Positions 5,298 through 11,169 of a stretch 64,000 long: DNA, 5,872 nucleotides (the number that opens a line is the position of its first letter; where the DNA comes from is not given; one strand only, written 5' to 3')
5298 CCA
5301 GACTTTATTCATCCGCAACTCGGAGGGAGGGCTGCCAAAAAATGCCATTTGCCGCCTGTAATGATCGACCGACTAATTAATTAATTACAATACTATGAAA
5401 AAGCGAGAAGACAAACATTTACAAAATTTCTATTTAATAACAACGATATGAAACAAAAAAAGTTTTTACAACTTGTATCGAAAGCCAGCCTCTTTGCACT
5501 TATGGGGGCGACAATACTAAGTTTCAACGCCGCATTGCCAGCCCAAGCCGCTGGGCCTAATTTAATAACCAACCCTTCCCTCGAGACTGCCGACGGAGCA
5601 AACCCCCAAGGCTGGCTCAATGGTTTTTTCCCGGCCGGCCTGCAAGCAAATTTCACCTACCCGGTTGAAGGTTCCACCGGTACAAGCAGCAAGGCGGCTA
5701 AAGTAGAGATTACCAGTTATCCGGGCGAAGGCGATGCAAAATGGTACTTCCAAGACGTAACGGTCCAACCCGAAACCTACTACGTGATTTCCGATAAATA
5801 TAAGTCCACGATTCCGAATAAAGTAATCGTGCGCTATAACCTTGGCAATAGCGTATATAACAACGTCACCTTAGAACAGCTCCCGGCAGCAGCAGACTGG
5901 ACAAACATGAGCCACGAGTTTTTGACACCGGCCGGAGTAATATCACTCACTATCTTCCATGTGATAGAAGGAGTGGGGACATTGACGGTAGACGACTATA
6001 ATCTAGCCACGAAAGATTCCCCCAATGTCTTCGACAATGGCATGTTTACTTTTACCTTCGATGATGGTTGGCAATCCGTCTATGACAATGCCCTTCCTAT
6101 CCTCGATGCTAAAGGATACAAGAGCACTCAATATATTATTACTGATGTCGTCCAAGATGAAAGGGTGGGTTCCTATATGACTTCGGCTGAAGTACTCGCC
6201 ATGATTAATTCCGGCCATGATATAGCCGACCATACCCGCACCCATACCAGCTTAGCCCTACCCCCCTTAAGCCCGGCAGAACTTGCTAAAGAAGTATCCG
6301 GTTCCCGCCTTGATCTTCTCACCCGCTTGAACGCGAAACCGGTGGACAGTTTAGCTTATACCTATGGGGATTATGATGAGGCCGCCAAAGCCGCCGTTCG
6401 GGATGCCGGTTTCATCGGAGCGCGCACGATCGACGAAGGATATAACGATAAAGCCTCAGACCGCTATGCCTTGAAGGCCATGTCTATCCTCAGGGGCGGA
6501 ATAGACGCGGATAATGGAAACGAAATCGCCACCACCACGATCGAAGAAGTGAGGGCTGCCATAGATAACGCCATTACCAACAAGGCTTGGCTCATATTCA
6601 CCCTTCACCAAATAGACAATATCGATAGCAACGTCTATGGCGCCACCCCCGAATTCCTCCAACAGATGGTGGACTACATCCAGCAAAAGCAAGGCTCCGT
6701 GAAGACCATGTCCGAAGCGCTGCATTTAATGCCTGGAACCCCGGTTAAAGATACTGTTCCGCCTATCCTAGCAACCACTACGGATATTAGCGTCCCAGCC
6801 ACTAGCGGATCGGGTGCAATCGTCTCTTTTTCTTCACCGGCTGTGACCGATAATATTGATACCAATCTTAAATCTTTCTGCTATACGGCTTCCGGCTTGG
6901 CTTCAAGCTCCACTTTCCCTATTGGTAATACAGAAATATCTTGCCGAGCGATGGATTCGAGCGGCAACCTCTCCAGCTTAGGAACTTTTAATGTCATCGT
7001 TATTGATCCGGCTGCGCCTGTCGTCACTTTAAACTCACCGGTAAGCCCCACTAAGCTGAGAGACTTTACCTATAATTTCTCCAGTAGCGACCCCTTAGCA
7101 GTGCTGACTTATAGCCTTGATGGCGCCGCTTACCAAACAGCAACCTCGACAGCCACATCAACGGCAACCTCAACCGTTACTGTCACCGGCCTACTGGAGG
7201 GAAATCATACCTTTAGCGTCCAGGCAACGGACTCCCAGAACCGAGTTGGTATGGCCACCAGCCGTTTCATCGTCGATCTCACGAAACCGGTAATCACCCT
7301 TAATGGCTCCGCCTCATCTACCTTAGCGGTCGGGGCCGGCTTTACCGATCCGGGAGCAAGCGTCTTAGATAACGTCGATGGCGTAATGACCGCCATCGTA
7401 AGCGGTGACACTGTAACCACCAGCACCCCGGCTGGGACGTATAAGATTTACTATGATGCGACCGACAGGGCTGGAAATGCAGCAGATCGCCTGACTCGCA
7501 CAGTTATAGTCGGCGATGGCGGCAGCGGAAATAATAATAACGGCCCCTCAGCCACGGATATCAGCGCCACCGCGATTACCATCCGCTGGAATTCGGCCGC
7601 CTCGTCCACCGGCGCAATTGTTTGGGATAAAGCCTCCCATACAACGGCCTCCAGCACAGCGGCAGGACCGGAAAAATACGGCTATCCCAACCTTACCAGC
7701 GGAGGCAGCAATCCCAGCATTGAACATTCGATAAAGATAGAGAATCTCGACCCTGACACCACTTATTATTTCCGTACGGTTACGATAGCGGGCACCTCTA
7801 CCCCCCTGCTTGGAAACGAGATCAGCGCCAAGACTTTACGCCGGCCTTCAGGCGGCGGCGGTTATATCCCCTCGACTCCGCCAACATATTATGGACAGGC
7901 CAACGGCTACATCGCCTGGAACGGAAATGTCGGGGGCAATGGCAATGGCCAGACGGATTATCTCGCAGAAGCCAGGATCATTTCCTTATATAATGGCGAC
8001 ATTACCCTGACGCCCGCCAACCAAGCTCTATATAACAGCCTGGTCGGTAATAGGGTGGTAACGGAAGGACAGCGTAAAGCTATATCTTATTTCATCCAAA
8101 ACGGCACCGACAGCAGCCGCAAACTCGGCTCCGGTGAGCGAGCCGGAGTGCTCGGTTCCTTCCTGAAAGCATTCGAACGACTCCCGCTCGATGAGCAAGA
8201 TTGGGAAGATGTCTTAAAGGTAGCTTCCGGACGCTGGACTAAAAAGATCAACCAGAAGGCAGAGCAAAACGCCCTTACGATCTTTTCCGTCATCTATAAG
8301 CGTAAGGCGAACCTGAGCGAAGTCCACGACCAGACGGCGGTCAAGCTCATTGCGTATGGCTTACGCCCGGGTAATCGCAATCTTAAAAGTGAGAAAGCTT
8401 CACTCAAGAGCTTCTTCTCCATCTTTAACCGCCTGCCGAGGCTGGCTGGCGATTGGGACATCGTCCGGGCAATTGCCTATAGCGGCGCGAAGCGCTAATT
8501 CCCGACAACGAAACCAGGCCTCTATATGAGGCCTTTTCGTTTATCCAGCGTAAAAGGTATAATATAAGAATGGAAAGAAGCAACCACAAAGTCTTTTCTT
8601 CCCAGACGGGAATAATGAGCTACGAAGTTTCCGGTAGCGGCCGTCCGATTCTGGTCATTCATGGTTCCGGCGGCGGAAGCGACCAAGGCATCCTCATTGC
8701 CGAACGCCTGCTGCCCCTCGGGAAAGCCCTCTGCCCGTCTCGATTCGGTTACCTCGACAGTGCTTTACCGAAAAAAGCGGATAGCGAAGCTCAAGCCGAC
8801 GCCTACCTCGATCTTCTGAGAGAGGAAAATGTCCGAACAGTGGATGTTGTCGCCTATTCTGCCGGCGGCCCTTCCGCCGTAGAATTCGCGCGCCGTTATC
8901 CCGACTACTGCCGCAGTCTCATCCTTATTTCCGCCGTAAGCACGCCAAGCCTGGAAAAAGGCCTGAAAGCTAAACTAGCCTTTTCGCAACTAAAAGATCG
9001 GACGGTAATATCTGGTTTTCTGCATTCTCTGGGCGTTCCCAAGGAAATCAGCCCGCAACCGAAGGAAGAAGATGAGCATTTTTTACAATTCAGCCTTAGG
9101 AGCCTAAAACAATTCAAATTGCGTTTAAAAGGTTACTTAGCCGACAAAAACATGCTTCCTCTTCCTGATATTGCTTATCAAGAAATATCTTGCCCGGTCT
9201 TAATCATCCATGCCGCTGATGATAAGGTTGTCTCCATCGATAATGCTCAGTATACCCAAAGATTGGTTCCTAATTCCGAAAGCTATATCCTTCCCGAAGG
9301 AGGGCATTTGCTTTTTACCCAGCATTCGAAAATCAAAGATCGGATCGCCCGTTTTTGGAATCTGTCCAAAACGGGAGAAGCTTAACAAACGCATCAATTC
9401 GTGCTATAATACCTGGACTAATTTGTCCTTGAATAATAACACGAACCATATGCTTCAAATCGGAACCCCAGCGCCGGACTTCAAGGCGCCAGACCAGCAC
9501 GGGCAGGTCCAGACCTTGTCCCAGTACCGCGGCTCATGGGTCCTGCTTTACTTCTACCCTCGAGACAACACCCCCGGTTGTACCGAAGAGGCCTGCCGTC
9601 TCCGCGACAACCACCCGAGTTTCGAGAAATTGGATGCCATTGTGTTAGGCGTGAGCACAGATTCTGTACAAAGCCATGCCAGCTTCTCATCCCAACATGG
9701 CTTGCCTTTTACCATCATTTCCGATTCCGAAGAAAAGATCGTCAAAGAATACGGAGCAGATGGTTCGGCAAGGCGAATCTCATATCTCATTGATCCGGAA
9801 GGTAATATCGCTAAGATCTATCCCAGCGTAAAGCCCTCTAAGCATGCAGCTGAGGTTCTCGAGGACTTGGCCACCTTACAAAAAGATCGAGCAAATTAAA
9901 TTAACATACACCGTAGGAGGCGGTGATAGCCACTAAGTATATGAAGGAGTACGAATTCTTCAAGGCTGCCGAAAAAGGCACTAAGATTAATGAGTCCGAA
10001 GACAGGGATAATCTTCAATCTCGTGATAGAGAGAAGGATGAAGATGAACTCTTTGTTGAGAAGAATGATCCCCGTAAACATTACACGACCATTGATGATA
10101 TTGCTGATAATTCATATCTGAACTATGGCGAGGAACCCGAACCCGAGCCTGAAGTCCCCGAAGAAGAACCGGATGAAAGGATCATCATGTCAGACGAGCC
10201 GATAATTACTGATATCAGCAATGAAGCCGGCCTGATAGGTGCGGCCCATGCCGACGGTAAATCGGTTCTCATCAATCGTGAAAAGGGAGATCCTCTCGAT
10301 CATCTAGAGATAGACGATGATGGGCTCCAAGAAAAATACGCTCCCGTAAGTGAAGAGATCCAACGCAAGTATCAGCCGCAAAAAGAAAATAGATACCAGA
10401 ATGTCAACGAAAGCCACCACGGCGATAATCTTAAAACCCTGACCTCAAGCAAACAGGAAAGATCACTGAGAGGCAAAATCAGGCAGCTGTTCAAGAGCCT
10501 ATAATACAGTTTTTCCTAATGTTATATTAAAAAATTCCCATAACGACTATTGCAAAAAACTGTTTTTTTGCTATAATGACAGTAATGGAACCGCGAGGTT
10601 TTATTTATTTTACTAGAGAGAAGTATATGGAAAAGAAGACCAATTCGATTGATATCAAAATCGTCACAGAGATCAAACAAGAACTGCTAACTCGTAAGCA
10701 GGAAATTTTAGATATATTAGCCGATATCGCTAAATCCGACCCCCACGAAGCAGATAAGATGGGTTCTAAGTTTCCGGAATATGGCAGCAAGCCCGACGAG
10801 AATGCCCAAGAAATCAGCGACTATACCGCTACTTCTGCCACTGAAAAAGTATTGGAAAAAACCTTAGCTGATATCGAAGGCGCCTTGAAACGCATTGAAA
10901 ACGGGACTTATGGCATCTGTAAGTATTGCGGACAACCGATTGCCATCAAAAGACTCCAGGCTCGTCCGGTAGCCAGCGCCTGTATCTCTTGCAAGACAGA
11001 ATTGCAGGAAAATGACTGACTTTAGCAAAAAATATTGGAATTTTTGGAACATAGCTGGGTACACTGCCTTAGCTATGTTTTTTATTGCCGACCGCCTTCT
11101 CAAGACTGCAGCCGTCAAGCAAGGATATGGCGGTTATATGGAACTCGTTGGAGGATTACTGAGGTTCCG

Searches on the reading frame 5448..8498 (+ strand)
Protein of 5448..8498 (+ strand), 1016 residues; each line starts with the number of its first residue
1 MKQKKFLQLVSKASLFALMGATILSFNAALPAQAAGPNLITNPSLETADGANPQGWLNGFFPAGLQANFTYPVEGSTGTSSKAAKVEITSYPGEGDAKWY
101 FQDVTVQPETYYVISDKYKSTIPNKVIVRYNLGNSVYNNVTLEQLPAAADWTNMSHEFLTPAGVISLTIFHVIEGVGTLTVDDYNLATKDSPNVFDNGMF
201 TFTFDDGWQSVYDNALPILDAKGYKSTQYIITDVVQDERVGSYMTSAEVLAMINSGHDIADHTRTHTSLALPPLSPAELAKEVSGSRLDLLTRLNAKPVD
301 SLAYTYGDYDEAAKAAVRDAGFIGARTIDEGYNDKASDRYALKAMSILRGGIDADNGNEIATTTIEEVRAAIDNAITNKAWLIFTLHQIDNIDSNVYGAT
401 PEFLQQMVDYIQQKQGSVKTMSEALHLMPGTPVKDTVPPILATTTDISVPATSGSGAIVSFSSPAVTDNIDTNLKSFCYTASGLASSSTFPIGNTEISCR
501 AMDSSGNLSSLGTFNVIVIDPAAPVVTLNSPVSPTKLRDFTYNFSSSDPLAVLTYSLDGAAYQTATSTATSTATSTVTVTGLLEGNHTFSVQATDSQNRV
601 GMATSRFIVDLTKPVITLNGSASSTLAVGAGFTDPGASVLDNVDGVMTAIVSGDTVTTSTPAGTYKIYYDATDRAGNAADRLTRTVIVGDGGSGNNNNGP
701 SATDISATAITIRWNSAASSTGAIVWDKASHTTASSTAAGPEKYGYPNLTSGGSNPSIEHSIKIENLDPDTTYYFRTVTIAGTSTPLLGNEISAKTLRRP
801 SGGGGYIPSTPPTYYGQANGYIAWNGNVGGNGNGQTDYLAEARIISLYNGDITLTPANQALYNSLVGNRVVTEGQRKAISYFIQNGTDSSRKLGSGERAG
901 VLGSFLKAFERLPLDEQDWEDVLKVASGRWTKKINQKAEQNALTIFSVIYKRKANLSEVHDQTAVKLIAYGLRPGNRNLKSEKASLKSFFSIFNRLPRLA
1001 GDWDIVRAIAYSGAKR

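Call 8: search_protein_families(library=pfam, proteins=[window:5448-8498:+], max_evalue=0.001)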
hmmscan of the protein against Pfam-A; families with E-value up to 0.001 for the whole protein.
window:5448-8498:+ (1016 aa): 5 families
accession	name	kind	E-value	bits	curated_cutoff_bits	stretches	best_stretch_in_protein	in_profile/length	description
PF01522.26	Polysacc_deac_1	-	1.2e-18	67.7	23.1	1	199-322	8-121/124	Polysaccharide deacetylase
PF16403.11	Bact_surface_Ig-like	-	1.3e-12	48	27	1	616-688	1-71/71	Bacterial surface protein, Ig-like domain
PF02494.22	HYR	-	1.2e-10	42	21.7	1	434-518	1-81/81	HYR domain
PF16656.11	Pur_ac_phosph_N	-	2e-07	31.9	30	1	702-779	8-80/93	Purple acid Phosphatase, N-terminal domain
PF00041.27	fn3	-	0.00024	21.7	25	0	701-782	7-71/84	Fibronectin type III domain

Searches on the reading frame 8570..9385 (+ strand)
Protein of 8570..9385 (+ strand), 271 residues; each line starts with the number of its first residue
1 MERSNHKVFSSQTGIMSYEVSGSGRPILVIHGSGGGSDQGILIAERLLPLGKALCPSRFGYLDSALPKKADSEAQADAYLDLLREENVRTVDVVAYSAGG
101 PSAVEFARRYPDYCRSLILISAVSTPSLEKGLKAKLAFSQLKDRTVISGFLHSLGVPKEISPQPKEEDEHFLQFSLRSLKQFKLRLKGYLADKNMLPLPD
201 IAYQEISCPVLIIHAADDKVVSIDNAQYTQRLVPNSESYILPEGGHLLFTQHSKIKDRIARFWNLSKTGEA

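Call 37: search_protein_families(library=pfam, proteins=[window:8570-9385:+], max_evalue=0.001)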
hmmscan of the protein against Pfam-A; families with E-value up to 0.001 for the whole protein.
window:8570-9385:+ (271 aa): 4 families
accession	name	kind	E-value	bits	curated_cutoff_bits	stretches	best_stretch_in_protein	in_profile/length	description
PF00561.26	Abhydrolase_1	-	4.5e-16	59.7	25.8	2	26-152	2-134/245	alpha/beta hydrolase fold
PF12697.13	Abhydrolase_6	-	6.9e-10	40.4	26.3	1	27-251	1-210/217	Alpha/beta hydrolase family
PF12146.15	Hydrolase_4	-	7.8e-08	32.3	27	1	77-249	63-235/239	Serine aminopeptidase, S33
PF00975.26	Thioesterase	-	1.7e-05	25.6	26.4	1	26-251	2-212/226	Thioesterase domain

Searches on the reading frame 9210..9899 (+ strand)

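Call 92: search_protein_families(library=pfam, proteins=[window:9210-9899:+], max_evalue=0.01)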
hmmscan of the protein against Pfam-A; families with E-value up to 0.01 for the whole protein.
window:9210-9899:+ (229 aa): 2 families
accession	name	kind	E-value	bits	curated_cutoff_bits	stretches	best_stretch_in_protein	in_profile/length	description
PF00578.27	AhpC-TSA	-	2.7e-39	134.4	26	1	84-202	1-123/124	AhpC/TSA family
PF08534.16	Redoxin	-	2.6e-19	69.9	26.6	1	84-210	2-138/148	Redoxin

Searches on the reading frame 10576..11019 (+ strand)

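Call 92: search_protein_families(library=pfam, proteins=[window:10576-11019:+], max_evalue=0.01)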
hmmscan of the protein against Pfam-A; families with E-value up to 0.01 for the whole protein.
window:10576-11019:+ (147 aa): 2 families
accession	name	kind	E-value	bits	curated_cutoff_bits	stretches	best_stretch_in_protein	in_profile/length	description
PF01258.23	zf-dskA_traR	-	3.2e-09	37.1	24.9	1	110-143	1-34/36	Prokaryotic dksA/traR C4-type zinc finger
PF18508.7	zf_C2H2_13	-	0.0054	16.8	26.5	1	109-125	14-30/42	Zinc finger domain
